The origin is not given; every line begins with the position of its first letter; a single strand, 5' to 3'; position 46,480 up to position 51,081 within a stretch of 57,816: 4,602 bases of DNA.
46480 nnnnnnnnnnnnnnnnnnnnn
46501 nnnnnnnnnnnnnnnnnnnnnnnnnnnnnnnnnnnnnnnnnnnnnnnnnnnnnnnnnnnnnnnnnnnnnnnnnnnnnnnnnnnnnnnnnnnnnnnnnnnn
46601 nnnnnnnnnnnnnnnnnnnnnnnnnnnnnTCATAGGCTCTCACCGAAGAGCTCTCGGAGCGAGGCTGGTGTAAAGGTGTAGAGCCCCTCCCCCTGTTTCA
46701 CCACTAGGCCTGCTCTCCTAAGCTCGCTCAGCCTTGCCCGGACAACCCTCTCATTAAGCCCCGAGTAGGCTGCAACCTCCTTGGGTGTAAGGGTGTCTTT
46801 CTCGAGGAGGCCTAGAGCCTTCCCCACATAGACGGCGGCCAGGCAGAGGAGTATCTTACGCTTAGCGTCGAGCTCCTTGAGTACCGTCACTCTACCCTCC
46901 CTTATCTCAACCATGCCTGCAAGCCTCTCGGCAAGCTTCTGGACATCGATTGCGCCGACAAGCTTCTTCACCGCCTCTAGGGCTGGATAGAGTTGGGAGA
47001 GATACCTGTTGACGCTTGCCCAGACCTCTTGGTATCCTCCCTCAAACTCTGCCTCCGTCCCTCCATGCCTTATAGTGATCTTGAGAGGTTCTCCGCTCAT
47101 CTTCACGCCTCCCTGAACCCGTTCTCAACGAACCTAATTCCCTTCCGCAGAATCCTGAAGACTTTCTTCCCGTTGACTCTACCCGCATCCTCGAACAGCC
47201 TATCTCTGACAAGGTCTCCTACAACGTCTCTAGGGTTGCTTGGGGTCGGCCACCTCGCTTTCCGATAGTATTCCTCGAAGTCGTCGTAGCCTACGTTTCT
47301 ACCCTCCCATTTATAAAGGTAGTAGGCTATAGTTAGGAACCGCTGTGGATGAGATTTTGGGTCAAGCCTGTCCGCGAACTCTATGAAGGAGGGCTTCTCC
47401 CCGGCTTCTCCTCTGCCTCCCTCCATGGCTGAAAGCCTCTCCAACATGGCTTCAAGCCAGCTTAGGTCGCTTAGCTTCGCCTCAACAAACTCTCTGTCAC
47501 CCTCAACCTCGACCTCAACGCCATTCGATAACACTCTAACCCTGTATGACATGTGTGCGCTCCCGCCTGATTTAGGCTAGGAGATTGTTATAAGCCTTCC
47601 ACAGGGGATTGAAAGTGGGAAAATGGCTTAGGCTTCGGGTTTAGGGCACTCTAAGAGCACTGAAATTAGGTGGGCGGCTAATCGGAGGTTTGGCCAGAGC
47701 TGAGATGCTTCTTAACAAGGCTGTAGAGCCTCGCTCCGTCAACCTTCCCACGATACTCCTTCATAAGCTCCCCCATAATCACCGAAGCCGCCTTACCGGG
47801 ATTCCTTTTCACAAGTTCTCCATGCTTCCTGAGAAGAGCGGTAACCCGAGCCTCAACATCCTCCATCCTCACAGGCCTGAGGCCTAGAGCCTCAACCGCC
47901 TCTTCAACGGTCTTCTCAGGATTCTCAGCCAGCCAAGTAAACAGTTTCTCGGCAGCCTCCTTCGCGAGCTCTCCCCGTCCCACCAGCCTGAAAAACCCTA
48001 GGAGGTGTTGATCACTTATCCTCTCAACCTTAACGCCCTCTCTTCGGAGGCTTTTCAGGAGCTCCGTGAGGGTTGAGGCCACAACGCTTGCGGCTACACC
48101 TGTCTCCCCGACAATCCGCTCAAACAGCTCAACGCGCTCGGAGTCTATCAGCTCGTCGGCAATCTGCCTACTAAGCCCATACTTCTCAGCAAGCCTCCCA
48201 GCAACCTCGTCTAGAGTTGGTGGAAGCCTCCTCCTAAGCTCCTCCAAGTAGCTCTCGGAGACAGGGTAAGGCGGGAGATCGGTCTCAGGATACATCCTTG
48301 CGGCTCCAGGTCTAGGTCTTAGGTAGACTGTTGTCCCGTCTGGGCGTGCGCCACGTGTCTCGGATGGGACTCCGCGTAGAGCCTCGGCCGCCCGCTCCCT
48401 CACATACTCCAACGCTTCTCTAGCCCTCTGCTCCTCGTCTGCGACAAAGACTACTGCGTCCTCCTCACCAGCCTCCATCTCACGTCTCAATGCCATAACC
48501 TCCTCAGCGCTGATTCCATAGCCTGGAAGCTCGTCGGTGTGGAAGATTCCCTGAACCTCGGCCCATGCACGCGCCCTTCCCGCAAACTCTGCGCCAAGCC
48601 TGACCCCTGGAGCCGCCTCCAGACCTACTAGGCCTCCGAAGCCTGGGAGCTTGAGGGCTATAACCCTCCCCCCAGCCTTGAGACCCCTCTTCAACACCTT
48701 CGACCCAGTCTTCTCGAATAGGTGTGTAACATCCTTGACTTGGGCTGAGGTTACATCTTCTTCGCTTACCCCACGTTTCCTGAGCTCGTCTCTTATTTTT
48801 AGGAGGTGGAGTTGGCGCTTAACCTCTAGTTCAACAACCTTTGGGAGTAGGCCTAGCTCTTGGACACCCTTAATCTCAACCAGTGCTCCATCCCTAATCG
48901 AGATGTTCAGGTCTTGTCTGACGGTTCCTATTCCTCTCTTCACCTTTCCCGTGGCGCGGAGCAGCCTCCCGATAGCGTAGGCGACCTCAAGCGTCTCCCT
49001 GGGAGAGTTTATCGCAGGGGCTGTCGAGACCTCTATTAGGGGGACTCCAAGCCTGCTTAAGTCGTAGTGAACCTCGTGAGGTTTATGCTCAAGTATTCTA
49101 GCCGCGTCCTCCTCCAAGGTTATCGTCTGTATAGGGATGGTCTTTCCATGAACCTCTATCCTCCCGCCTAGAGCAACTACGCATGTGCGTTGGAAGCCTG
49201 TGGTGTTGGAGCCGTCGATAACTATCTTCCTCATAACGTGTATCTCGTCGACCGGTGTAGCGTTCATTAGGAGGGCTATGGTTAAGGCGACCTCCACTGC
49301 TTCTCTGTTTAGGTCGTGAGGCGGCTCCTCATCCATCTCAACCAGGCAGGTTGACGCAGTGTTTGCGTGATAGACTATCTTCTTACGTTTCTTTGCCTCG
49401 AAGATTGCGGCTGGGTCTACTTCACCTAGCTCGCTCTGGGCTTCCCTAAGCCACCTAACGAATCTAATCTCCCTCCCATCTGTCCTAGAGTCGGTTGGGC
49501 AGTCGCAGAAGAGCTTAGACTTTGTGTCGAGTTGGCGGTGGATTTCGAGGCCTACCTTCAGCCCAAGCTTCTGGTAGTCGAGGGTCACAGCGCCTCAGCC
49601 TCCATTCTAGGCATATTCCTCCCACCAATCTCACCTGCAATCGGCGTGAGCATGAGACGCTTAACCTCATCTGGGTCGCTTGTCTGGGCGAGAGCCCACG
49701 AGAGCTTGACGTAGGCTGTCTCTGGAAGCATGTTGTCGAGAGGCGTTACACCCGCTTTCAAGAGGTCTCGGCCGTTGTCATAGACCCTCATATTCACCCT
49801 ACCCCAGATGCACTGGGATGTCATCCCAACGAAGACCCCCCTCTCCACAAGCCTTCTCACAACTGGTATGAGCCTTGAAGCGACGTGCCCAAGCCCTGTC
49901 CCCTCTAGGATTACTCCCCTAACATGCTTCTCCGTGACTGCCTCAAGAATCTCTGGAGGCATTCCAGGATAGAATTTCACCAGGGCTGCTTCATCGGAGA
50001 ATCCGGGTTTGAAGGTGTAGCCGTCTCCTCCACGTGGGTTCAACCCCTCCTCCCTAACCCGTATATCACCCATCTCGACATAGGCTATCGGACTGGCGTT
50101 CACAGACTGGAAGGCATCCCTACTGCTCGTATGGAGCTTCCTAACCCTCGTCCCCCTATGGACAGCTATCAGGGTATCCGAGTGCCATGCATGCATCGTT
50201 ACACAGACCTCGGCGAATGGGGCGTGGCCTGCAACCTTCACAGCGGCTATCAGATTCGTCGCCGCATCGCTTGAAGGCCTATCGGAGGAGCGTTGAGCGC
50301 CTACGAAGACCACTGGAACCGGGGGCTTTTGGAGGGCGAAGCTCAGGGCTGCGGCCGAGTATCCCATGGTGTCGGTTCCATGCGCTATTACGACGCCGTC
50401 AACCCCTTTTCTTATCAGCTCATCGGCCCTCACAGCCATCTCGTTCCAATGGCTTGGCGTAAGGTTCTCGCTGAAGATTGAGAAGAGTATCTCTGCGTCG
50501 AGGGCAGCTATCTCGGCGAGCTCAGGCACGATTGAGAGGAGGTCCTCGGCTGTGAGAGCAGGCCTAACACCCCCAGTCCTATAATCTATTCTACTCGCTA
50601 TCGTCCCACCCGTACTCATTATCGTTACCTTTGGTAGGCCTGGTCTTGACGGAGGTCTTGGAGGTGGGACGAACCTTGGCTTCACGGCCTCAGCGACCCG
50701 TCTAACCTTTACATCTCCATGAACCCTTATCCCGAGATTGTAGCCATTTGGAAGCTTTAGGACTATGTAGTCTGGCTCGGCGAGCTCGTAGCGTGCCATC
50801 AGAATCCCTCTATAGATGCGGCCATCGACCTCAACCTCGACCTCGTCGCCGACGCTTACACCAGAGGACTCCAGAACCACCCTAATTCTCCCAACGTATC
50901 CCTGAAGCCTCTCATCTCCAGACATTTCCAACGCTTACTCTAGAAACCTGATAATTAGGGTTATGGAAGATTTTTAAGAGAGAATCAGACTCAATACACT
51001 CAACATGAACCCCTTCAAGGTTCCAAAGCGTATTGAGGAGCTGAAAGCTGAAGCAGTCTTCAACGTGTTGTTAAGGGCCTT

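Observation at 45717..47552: Four-member local paralog family sharing an N-terminal strand-rich motif fused to a wHTH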

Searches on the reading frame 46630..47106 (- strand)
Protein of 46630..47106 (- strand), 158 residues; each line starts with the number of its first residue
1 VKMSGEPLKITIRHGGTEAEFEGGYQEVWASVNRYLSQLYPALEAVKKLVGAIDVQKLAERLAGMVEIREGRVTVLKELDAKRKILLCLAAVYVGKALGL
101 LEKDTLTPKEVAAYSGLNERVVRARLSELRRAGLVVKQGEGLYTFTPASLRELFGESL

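Call 3: search_protein_families(library=pfam, proteins=[window:46630-47106:-], max_evalue=1)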
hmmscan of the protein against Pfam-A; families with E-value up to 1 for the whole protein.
window:46630-47106:- (158 aa): 11 families
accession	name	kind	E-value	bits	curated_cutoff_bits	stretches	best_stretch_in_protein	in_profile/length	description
PF01978.25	TrmB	-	7.1e-05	23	25.6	1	99-149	16-66/68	Sugar-specific transcriptional regulator TrmB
PF13545.12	HTH_Crp_2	-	0.0017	18.7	27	1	105-152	22-69/70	Crp-like helix-turn-helix domain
PF13412.12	HTH_24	-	0.0027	17.7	21.9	1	100-135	12-47/48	Winged helix-turn-helix DNA-binding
PF12840.13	HTH_20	-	0.013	15.9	27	1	99-136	11-49/51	Helix-turn-helix domain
PF13338.12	AbiEi_4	-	0.018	15.6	25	1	103-145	11-48/49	Transcriptional regulator, AbiEi antitoxin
PF02082.26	Rrf2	-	0.024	15.2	30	1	102-136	19-54/132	Iron-dependent Transcriptional regulator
PF12802.13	MarR_2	-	0.026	15.1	27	1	102-138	15-53/61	MarR family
PF07848.18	PaaX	-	0.039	14.6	24.8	1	115-143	33-64/70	PaaX-like protein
PF21320.3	HTH_65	-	0.055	14.1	24.1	1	102-135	21-54/75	Rv2258c-like winged HTH domain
PF25213.1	HVO_A0261_N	-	0.076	13.3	35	1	97-148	16-66/86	HVO_A0261 N-terminal domain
PF01022.26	HTH_5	-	0.083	13.2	22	1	98-135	8-45/47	Bacterial regulatory protein, arsR family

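Call 4: search_protein_families(library=ncbifam, proteins=[window:46630-47106:-], max_evalue=1)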
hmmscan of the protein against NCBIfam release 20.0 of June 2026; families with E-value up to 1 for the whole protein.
window:46630-47106:- (158 aa): 4 families
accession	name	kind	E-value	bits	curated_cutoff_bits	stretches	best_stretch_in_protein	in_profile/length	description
NF041413.1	ArsR_Rv2640c_fam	equivalog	0.007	16.7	155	1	105-148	58-101/118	Rv2640c family ArsR-like transcriptional regulator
NF033788.1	HTH_metalloreg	subfamily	0.064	13.1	55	1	98-142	17-62/77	metalloregulator ArsR/SmtB family transcription factor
NF040615.1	HacA_Meth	equivalog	0.13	10.9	550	1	73-143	194-259/419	homoaconitase large subunit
NF053562.1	Rkd3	equivalog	0.33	11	90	0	43-62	5-24/56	arcadin-3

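Call 19: search_protein_families(library=padloc, proteins=[window:46630-47106:-], max_evalue=0.1)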
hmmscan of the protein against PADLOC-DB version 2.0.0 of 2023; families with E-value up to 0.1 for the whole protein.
window:46630-47106:- (158 aa): 10 families
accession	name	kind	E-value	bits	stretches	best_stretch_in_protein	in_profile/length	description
PDLC01850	CARF3--CARF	-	5.5e-05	21.1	1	100-141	154-196/209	-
PDLC01720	Csa3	-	0.00012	20.6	1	81-141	26-81/118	Csa3_1_CAS-I-II-III-IV-V-VI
PDLC01438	Csa3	-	0.00022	19.4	1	37-148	90-204/305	"CAS-I,CAS-II,CAS-III,CAS-IV,CAS-V,CAS-VI; associated_signaling"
PDLC03923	MkoB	-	0.00034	17.7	1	101-151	45-95/454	-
PDLC02925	HTH_IX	-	0.004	14.9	1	113-152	179-218/240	-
PDLC04133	mad1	-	0.0057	14.9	1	104-151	4-48/60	mads_1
PDLC01044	Csa3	-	0.0068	14.3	1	98-146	142-187/194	Type I-A associated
PDLC01858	CARF3--CARF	-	0.0075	14.2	1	55-145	119-197/204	-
PDLC03922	MkoB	-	0.0087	13.3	1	91-147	40-85/610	-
PDLC02267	AbiEi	-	0.038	11.4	0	101-148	16-63/252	AbiEi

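Call 20: find_homologous_proteins(query=window:46630-47106:-, max_evalue=0.01)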
Query window:46630-47106:- (158 aa): 87 proteins with E <= 0.01 among 260 candidates.
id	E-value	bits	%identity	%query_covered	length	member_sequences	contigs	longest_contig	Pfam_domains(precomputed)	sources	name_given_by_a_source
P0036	3.7e-88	311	97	99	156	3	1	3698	-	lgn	-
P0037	5.6e-85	300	94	99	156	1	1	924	PF01978.26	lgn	-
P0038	1.2e-78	280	84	100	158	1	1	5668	-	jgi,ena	-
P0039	8.9e-66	238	73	97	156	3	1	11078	-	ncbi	-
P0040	1.2e-65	238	72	97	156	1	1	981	-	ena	-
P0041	1.2e-65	238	74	96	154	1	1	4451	-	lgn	-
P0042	2.3e-64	234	72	97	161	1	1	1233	-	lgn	-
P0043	2.4e-64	234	70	97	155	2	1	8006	-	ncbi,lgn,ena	-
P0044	9.6e-64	232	69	97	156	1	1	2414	-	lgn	-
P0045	1.3e-63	231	70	97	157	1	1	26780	-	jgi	-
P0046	1.4e-63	231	72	96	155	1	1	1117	-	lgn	-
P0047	2.0e-63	231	69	97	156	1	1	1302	-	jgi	-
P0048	3.4e-63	230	69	97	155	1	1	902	PF12840.14,PF13412.13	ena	-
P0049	3.9e-63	230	69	97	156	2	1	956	-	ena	-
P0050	4.5e-63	229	70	97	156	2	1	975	-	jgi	-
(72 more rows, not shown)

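Call 83: search_protein_families(library=phrogs, proteins=[window:46630-47106:-], max_evalue=0.01)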
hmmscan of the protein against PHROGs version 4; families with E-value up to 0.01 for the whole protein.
window:46630-47106:- (158 aa): 3 families
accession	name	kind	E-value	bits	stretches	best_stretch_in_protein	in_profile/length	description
phrog_1123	-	unknown function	5e-06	27.3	1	102-145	43-86/112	-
phrog_2440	-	transcription regulation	0.0015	19.4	1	102-146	39-88/126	transcriptional regulator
phrog_1687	-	transcription regulation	0.0088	17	0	106-141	81-116/162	MarR family transcrition regulator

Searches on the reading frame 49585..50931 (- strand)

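Call 45: search_protein_families(library=pfam, proteins=[window:49585-50931:-], max_evalue=0.00001)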
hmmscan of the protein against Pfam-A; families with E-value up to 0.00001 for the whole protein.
window:49585-50931:- (448 aa): 3 families
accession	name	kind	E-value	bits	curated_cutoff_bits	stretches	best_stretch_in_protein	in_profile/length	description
PF00710.25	Asparaginase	-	7e-65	218.6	22.5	1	101-295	1-190/193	Asparaginase, N-terminal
PF17763.6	Asparaginase_C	-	1.2e-33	115.9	34.6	1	316-427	3-114/114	Glutaminase/Asparaginase C-terminal domain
PF18195.6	GatD_N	-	1.2e-17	63.5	25.7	1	26-77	2-52/54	GatD N-terminal domain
